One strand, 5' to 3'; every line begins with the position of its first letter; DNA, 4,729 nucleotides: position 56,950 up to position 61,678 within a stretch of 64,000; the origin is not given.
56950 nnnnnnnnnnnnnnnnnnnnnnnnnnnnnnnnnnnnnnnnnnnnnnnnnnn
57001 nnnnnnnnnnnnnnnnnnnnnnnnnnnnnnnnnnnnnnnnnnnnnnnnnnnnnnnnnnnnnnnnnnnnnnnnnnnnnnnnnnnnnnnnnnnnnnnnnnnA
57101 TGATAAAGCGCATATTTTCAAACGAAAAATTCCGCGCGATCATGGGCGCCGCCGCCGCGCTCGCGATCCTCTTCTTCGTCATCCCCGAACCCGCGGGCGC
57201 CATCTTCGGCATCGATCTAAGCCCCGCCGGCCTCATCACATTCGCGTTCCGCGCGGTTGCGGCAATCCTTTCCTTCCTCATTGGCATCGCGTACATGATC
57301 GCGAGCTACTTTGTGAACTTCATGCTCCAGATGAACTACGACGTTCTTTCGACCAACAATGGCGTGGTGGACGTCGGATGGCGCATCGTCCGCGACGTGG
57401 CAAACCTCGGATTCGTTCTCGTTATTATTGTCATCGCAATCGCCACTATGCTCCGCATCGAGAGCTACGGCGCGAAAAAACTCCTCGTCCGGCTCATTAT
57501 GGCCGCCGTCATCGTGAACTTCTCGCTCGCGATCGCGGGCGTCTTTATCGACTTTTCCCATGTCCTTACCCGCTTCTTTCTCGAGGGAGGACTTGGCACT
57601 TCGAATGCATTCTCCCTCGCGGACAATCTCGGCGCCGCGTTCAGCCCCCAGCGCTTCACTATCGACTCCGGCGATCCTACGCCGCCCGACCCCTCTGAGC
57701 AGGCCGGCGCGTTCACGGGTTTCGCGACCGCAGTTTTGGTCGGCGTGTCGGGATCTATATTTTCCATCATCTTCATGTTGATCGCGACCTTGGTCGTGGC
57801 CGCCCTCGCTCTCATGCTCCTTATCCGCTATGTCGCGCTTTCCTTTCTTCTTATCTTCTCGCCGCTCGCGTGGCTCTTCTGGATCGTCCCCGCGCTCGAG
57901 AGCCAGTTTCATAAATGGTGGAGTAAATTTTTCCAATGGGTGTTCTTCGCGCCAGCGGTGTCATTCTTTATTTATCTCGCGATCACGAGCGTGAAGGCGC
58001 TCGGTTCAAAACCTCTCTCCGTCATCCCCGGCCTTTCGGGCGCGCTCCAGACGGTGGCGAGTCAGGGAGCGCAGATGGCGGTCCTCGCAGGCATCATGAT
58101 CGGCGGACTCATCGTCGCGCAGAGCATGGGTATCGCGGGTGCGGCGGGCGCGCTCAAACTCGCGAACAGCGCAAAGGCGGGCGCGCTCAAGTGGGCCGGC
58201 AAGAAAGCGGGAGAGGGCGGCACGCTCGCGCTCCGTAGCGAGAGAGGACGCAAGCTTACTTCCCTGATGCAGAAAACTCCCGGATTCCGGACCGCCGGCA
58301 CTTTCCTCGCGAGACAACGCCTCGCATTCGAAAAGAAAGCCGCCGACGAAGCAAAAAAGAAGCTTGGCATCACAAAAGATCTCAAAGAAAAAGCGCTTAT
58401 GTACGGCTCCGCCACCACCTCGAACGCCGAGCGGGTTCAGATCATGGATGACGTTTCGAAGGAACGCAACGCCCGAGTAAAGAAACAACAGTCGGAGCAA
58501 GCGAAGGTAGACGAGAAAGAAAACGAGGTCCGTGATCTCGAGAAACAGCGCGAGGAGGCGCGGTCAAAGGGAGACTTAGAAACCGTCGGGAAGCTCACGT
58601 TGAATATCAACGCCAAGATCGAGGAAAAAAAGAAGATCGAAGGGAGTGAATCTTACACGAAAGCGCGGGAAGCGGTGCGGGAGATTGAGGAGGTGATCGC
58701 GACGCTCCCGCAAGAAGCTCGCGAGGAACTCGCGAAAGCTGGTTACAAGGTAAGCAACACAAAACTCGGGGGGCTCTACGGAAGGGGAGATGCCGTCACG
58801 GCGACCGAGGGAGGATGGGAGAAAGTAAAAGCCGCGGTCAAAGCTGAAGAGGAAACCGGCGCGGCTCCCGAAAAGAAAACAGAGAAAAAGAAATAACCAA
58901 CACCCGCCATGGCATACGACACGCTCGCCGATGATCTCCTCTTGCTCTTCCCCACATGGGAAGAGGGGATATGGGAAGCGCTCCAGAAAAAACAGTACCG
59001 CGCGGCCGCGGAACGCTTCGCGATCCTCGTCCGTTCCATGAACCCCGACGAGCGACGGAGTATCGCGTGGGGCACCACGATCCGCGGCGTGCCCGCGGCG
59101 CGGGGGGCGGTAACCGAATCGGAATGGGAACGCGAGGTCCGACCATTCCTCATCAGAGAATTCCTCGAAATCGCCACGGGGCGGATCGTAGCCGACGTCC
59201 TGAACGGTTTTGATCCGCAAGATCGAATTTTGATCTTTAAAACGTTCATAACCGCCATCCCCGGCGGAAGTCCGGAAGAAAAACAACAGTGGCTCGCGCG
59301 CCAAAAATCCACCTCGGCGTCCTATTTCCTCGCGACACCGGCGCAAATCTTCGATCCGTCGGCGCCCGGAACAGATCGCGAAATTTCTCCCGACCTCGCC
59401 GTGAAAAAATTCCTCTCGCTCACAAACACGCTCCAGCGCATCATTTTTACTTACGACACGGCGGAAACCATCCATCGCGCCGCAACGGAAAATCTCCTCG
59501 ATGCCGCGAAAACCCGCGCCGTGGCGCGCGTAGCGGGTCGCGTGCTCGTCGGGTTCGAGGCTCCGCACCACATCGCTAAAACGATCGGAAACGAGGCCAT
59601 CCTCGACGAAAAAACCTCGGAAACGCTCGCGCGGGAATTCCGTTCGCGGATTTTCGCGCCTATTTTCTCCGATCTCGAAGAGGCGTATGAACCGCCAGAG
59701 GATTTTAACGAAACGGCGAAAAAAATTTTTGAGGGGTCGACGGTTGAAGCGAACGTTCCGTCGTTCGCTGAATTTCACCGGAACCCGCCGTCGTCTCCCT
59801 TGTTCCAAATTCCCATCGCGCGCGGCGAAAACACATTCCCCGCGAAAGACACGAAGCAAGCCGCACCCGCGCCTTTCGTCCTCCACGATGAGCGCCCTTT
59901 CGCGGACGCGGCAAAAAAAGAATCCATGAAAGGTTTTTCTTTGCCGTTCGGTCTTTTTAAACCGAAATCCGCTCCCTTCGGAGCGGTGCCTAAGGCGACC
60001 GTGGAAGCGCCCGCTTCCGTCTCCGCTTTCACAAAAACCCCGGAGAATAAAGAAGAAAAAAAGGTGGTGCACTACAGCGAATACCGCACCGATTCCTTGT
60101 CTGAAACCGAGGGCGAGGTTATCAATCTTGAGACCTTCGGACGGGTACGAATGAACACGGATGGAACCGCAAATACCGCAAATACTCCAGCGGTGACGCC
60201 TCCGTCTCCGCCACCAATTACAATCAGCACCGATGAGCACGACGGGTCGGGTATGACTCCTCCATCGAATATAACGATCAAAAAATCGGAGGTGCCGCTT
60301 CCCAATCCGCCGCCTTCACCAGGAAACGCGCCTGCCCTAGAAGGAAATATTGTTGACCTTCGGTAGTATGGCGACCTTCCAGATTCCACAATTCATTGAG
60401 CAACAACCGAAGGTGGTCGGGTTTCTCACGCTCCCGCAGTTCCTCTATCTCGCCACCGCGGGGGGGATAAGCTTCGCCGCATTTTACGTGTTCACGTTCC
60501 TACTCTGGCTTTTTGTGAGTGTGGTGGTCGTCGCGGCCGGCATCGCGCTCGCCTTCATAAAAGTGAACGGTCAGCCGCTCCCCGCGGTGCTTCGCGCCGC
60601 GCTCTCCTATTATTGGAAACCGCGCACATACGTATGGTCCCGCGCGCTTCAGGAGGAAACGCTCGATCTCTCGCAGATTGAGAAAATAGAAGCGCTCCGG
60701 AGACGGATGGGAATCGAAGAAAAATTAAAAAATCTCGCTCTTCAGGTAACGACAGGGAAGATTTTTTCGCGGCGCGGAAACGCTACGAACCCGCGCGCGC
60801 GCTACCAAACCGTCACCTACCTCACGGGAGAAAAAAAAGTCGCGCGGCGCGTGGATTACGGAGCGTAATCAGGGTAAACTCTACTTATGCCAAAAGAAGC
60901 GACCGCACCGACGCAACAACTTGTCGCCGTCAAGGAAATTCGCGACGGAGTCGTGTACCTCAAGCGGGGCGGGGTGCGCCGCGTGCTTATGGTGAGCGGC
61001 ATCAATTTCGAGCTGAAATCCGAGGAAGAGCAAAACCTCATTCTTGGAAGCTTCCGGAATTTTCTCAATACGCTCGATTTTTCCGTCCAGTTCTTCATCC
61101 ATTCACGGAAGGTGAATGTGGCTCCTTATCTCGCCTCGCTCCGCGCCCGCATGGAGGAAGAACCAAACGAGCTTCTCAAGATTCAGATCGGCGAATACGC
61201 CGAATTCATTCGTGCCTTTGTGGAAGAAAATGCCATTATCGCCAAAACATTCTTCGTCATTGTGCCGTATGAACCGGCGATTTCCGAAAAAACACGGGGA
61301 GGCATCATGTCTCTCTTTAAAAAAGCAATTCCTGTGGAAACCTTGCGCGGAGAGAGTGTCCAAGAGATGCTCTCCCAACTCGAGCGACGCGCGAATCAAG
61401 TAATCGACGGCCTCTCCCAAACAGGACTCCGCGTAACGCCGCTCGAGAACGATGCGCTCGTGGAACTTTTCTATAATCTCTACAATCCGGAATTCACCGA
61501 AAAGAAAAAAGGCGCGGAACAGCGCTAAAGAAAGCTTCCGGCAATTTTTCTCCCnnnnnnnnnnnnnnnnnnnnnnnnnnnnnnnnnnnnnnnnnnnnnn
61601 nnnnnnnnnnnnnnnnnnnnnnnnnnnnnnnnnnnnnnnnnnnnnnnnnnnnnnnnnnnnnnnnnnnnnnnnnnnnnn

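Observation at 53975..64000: Compact Gram-positive-style type IV secretion / conjugation-like gene cluster without relaxase or coupling protein in view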

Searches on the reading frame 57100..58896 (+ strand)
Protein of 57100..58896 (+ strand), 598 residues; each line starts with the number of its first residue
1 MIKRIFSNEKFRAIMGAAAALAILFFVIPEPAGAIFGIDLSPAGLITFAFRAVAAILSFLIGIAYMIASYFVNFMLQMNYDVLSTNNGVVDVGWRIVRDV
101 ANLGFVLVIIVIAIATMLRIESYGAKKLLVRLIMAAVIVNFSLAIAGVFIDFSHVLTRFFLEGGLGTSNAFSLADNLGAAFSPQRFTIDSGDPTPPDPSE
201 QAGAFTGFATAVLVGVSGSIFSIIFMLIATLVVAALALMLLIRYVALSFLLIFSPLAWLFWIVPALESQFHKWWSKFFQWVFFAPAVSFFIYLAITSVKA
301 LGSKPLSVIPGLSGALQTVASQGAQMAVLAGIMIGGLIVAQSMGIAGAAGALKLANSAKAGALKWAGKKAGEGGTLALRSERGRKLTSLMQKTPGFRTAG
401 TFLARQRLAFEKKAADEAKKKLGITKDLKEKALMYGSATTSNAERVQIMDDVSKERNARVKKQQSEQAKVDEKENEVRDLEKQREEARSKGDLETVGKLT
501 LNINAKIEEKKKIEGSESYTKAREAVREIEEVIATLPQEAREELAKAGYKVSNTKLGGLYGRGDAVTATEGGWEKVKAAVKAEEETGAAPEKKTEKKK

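Call 3: search_protein_families(library=pfam, proteins=[window:57100-58896:+], max_evalue=0.1)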
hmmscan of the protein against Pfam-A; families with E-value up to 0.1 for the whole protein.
window:57100-58896:+ (598 aa): 0 families

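Call 4: search_protein_families(library=ncbifam, proteins=[window:57100-58896:+], max_evalue=0.1)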
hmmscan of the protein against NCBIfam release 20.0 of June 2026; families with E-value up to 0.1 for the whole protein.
window:57100-58896:+ (598 aa): 0 families

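Call 32: search_solved_structures(query=A2, max_evalue=1)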
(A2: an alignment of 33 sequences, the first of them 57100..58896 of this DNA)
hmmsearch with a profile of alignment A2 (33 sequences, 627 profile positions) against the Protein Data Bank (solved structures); distinct sequences matched with E-value up to 1: 32.
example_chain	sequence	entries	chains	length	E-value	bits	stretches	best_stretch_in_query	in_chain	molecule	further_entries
3hah_A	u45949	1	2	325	0.062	15.5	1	379-566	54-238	human PACSIN1 F-BAR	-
8tzk_E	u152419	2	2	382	0.066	15.4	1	335-548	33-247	Peptidase M23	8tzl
6xj1_A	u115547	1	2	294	0.093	14.9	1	378-507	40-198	Cell division control protein 15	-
4tql_A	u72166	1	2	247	0.094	14.9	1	420-615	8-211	Three helix bundle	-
3lll_A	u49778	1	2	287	0.12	14.5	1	382-592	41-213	Protein kinase C and casein kinase substrate in neurons protein 2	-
6yw5_DD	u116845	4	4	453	0.15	14.2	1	434-609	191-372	Mito ribosomal protein S4 | S4 RNA-binding domain-containing protein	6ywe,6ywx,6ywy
3zjc_A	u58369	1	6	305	0.21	13.7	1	389-550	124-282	GTPASE IMAP FAMILY MEMBER 7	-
3m3w_A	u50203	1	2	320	0.21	13.7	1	383-562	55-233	Protein kinase C and casein kinase II substrate protein 3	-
3qni_A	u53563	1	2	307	0.22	13.6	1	379-559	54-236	Protein kinase C and casein kinase substrate in neurons protein 1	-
3hai_A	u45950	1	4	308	0.22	13.6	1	379-559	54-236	human PACSIN1 F-BAR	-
3q84_A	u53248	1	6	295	0.26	13.4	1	379-559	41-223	Protein kinase C and casein kinase substrate in neurons protein 1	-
6h9l_A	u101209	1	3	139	0.26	13.4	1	428-523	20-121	Uncharacterized protein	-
4bne_A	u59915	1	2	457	0.3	13.2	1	381-568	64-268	PROTEIN KINASE C AND CASEIN KINASE SUBSTRATE IN NEURONS PROTEIN 2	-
4zop_B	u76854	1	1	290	0.34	13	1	482-605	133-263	Phosphatidylinositol 3-kinase regulatory subunit alpha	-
3q0k_A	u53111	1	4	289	0.38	12.9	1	386-591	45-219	Protein kinase C and casein kinase substrate in neurons protein 2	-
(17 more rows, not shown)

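Call 34: search_protein_families(library=pfam, alignment_id=A2, max_evalue=0.01)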
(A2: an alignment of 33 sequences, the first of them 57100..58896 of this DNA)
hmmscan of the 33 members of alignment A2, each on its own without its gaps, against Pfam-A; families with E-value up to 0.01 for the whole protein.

A. member 1, window:57100-58896:+ (598 aa): 0 families

B. families by the number of members that match (of 33 scanned): 2 families
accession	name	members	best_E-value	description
PF04610.19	TrbL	3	1.1e-06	TrbL/VirB6 plasmid conjugal transfer protein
PF19597.4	TrbL_4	1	0.0011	Conjugal transfer protein TrbL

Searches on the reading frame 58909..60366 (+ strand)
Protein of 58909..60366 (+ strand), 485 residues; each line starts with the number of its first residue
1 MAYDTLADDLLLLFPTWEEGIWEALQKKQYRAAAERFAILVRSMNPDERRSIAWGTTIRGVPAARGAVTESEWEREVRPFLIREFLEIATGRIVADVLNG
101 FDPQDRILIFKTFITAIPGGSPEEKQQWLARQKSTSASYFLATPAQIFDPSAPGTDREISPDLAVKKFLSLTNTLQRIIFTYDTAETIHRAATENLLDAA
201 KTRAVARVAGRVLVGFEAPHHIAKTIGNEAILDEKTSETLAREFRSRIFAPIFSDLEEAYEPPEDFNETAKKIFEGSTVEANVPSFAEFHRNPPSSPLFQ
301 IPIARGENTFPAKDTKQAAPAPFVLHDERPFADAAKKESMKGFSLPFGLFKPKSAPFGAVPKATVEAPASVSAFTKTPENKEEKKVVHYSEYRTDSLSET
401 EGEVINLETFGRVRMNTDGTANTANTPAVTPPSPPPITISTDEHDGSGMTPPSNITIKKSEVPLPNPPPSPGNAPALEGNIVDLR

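Call 3: search_protein_families(library=pfam, proteins=[window:58909-60366:+], max_evalue=0.1)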
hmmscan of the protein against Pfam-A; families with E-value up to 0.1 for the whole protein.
window:58909-60366:+ (485 aa): 0 families

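Call 4: search_protein_families(library=ncbifam, proteins=[window:58909-60366:+], max_evalue=0.1)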
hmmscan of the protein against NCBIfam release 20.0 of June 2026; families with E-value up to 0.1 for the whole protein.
window:58909-60366:+ (485 aa): 0 families

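Call 33: search_solved_structures(query=A3, max_evalue=1)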
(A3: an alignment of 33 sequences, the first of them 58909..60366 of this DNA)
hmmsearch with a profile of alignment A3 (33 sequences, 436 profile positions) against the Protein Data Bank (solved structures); distinct sequences matched with E-value up to 1: 1.
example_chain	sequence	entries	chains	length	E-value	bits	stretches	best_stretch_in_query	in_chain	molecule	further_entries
6k15_G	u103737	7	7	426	0.82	12.2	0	322-364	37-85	Chromatin structure-remodeling complex subunit SFH1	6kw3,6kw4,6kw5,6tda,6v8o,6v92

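Call 70: search_protein_families(library=pfam, alignment_id=A3, max_evalue=0.01)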
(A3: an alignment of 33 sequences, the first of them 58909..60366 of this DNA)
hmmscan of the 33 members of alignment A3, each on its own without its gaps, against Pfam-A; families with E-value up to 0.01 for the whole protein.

A. member 1, window:58909-60366:+ (485 aa): 0 families

B. families by the number of members that match (of 33 scanned): 0 families

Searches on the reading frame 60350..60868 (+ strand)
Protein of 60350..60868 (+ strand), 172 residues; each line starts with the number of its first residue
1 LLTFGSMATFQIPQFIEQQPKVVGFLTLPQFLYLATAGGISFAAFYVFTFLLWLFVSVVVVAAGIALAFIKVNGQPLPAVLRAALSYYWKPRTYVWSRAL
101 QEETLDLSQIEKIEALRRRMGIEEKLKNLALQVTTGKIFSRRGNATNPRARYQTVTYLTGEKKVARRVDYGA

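Call 3: search_protein_families(library=pfam, proteins=[window:60350-60868:+], max_evalue=0.1)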
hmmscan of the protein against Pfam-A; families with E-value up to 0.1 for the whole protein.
window:60350-60868:+ (172 aa): 1 family
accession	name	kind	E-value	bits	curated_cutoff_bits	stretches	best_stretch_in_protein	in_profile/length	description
PF12666.12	PrgI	-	1.3e-07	32.5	27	1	12-95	2-90/91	PrgI family protein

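Call 4: search_protein_families(library=ncbifam, proteins=[window:60350-60868:+], max_evalue=0.1)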
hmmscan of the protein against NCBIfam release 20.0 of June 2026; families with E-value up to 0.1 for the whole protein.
window:60350-60868:+ (172 aa): 1 family
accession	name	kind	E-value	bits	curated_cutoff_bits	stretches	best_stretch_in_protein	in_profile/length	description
TIGR02762.1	TraL_TIGR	equivalog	0.069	13.8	30.95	0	9-75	2-63/95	type IV conjugative transfer system protein TraL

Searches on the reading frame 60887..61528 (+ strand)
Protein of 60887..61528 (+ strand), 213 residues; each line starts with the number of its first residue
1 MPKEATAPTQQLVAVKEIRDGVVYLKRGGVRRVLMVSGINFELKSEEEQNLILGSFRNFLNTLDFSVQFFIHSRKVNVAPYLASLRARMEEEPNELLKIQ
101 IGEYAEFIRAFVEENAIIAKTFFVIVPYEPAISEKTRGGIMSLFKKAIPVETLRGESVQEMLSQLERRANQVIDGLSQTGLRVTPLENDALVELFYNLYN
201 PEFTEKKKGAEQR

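Call 3: search_protein_families(library=pfam, proteins=[window:60887-61528:+], max_evalue=0.1)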
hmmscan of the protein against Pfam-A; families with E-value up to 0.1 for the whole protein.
window:60887-61528:+ (213 aa): 1 family
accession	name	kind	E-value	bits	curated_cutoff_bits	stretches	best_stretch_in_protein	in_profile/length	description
PF11130.14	TraC_F_IV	-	0.013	15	28.1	1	158-208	130-179/375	TraC protein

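Call 4: search_protein_families(library=ncbifam, proteins=[window:60887-61528:+], max_evalue=0.1)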
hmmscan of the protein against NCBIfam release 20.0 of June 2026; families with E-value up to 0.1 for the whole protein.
window:60887-61528:+ (213 aa): 6 families
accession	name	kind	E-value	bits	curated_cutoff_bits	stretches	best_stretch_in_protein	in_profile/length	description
NF045975.1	VirB4_plasma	equivalog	1.1e-10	39.9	590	2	8-153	103-262/894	Mbov_0397 family ICE element conjugal transfer ATPase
NF041427.1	TrsD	subfamily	5.4e-08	32.9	200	1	15-200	21-200/201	TrsD/TraD family conjugative transfer protein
NF045971.1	conju_CD1110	equivalog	5.1e-07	28.3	325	1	10-113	2-105/752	VirB4-like conjugal transfer ATPase, CD1110 family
NF042935.1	SCO6880_fam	subfamily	0.025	13.5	60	1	157-204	243-291/477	SCO6880 family protein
TIGR00929.1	VirB4_CagE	subfamily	0.076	11.2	643.1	1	19-80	19-82/792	VirB4 family type IV secretion/conjugal transfer ATPase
NF047738.1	antiphage_MADS2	equivalog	0.086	11.1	720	0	20-107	500-586/654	methylation-associated defense system DNA methyltransferase MAD2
